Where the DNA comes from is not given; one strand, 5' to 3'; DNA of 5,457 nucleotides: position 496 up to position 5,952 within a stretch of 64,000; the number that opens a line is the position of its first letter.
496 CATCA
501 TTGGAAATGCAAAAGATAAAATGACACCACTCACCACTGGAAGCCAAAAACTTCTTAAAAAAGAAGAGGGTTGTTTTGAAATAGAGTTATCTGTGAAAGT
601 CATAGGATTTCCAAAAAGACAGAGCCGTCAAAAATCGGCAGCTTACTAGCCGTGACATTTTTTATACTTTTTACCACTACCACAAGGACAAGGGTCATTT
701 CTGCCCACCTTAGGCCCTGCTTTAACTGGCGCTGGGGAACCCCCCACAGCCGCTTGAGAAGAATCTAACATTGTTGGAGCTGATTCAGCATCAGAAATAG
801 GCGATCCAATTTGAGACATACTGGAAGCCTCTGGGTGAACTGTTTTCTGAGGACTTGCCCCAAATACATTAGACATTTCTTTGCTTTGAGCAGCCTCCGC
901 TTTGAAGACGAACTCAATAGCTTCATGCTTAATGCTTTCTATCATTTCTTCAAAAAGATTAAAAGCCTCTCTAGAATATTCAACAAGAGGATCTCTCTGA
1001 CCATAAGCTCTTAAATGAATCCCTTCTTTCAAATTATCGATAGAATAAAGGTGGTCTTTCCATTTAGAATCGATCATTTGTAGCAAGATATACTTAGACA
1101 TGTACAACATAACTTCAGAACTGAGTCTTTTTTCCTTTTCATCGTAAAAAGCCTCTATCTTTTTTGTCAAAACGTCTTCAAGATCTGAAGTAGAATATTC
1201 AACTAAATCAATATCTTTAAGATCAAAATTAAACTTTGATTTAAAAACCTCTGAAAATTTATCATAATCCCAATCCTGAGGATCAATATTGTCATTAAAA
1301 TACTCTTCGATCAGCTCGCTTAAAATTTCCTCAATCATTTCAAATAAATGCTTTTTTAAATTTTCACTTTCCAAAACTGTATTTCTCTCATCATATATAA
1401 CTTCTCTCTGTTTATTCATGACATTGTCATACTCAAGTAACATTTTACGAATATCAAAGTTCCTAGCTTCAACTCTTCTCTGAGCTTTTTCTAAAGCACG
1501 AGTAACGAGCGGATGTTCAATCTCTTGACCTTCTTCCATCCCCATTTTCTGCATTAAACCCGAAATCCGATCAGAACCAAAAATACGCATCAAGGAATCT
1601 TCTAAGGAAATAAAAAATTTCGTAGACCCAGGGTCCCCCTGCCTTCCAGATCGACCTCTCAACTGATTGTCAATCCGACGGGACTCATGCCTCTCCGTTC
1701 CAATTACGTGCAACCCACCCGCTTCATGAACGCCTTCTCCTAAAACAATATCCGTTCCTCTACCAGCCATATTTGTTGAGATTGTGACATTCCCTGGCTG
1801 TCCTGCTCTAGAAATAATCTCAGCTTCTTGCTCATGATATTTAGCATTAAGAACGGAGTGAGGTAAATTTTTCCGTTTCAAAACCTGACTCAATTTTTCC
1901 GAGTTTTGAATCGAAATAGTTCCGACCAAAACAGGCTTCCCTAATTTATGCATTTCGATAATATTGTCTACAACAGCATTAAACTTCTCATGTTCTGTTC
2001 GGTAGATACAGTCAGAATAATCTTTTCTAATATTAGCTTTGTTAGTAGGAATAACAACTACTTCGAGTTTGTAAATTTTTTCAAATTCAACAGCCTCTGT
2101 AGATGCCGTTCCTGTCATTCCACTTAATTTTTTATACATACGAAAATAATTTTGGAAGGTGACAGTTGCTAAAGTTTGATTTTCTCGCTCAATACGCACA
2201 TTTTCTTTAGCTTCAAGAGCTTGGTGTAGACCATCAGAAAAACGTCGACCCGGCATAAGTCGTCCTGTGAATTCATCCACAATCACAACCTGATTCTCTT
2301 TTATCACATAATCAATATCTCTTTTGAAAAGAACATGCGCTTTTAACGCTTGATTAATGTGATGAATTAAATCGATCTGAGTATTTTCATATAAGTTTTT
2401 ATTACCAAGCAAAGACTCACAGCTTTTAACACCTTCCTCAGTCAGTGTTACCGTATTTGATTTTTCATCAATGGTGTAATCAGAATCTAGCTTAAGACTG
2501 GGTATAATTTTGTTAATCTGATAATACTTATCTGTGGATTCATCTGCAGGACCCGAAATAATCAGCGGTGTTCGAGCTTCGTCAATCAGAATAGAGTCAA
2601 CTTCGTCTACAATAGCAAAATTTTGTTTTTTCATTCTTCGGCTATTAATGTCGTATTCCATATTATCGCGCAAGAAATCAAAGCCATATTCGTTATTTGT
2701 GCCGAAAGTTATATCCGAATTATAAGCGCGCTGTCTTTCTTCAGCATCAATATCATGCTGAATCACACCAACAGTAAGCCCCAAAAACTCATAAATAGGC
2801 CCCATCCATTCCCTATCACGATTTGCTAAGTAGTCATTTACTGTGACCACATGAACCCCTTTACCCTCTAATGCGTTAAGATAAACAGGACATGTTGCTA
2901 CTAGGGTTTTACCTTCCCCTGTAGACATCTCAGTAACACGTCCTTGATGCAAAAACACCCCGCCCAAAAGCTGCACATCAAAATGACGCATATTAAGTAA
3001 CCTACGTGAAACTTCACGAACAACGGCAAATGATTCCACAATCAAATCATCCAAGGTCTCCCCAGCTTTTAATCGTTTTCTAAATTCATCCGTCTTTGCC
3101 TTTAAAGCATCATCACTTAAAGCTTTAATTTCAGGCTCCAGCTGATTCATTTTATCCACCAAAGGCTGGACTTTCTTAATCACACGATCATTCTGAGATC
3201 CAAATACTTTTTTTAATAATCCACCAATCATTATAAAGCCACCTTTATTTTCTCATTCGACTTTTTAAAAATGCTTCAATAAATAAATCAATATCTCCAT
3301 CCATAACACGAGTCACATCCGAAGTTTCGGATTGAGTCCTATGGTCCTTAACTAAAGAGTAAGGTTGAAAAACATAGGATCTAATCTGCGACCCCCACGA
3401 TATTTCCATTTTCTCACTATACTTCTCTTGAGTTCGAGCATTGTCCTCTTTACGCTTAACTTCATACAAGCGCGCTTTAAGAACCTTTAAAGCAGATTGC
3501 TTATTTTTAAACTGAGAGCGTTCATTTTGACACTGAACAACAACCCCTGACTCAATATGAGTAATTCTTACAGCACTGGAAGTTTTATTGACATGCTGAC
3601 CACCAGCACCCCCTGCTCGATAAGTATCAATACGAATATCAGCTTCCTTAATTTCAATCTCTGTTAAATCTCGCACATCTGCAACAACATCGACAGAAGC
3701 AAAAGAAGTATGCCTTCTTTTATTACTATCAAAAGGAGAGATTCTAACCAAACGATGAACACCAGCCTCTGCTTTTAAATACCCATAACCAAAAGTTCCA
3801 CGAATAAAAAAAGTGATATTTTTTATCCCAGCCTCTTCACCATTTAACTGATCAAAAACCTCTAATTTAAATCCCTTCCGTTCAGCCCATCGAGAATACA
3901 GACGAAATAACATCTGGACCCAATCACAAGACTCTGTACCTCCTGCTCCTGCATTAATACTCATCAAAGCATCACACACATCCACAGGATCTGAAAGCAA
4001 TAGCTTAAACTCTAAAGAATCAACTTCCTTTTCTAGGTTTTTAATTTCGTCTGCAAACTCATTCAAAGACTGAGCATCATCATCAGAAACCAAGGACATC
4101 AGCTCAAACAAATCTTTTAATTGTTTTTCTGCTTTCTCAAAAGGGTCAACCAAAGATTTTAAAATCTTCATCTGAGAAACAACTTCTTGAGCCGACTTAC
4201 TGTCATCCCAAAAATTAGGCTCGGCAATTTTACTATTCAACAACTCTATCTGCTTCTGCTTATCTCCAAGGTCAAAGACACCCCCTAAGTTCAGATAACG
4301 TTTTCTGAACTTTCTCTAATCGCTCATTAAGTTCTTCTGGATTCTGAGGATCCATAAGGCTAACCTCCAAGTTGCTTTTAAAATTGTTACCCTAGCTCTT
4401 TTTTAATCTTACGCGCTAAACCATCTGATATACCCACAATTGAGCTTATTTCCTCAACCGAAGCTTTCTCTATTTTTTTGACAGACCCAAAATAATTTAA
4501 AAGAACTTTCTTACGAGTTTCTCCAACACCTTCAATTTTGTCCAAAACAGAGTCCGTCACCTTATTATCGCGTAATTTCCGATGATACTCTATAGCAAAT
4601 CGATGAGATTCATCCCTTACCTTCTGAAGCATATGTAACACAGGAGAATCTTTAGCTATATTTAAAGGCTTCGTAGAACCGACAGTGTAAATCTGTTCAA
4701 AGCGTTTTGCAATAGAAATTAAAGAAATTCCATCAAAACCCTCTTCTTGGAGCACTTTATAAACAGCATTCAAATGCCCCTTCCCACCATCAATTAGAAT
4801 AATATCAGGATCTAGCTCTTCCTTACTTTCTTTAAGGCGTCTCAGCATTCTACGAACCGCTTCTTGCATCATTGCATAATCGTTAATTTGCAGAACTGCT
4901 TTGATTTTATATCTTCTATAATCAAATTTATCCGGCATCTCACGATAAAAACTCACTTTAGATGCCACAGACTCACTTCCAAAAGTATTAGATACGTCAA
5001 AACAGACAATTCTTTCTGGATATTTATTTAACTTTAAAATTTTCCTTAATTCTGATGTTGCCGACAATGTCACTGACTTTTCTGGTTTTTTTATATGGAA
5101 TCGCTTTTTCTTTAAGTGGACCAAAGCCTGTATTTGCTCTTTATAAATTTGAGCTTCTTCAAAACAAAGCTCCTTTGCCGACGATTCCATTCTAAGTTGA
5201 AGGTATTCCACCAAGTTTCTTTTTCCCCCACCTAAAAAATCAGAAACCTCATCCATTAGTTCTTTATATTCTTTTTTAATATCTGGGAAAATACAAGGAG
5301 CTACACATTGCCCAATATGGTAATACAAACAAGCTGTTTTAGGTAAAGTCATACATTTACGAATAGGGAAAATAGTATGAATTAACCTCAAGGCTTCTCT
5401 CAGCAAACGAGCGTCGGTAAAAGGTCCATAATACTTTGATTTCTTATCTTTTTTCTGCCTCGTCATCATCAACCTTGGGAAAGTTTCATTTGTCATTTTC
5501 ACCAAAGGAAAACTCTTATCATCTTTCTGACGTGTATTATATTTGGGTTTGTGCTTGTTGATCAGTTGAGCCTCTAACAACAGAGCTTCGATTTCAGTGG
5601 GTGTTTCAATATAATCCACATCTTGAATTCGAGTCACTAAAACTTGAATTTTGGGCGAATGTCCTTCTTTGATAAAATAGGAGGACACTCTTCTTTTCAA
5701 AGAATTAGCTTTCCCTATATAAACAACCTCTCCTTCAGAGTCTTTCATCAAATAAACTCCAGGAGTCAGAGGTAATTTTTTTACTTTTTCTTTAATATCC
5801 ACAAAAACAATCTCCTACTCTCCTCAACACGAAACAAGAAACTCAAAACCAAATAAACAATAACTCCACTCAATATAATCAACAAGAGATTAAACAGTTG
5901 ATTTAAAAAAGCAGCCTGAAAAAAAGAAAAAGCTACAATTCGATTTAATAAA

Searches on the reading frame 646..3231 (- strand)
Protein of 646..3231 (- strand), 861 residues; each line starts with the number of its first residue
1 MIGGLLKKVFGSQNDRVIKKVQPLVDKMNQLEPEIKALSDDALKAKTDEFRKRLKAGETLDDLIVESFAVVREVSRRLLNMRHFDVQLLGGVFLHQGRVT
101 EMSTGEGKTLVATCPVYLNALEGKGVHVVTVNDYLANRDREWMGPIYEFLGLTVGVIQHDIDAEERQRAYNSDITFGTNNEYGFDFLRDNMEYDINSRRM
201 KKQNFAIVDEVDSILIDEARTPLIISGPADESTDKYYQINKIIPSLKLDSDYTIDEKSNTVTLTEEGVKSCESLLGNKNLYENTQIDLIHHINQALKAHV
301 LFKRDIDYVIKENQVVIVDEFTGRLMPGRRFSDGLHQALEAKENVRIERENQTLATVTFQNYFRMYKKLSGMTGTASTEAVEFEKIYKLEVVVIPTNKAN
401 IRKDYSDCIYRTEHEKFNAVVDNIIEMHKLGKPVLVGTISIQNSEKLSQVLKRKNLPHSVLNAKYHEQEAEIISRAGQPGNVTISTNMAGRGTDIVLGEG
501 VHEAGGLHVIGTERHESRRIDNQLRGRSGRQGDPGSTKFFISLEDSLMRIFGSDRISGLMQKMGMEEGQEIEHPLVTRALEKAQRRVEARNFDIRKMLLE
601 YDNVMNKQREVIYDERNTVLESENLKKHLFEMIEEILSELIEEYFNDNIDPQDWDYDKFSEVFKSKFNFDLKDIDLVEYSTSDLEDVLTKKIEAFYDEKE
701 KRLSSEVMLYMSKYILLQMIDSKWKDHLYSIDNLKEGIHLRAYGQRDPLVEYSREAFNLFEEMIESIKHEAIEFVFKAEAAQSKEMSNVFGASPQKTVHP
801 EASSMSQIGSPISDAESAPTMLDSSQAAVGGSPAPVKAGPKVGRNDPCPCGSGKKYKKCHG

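Call 25: search_protein_families(library=pfam, proteins=[window:646-3231:-], max_evalue=0.00001)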
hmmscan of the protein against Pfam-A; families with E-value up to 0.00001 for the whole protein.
window:646-3231:- (861 aa): 5 families
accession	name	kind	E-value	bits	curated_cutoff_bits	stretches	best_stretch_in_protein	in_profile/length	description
PF07517.20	SecA_DEAD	-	5.3e-130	433.3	24.6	1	6-384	1-290/290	SecA DEAD-like domain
PF21090.3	P-loop_SecA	-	1.5e-80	270.1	27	2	401-499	3-101/205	SecA P-loop domain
PF07516.18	SecA_SW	-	2.2e-68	230.7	26.7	1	571-778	2-199/200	SecA Wing and Scaffold domain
PF01043.26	SecA_PP_bind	-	2.4e-44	150.9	23.5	1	232-340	2-110/110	SecA preprotein cross-linking domain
PF02810.21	SEC-C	-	3.3e-10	40.1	20.4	1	844-861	1-18/19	SEC-C motif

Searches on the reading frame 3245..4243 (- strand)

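Call 25: search_protein_families(library=pfam, proteins=[window:3245-4243:-], max_evalue=0.00001)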
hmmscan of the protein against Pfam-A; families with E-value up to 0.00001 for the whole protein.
window:3245-4243:- (332 aa): 2 families
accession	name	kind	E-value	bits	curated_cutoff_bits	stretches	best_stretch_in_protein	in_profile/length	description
PF03462.23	PCRF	-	2.5e-57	194.2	24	1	2-184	8-194/194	PCRF domain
PF00472.26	RF-1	-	1.1e-43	148.3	35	1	194-302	3-116/116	RF-1 domain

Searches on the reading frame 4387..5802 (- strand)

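Call 25: search_protein_families(library=pfam, proteins=[window:4387-5802:-], max_evalue=0.00001)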
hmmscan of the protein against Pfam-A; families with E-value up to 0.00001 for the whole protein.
window:4387-5802:- (471 aa): 3 families
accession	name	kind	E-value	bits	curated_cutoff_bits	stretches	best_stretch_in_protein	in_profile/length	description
PF08459.17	UvrC_RNaseH_dom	-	6.4e-48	163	22.3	1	254-404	2-159/159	UvrC RNAse H endonuclease domain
PF01541.30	GIY-YIG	-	7.2e-12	45.9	22.6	1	15-89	3-78/78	GIY-YIG catalytic domain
PF14520.12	HHH_5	-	3.3e-08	34.3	27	1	419-470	3-55/57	Helix-hairpin-helix domain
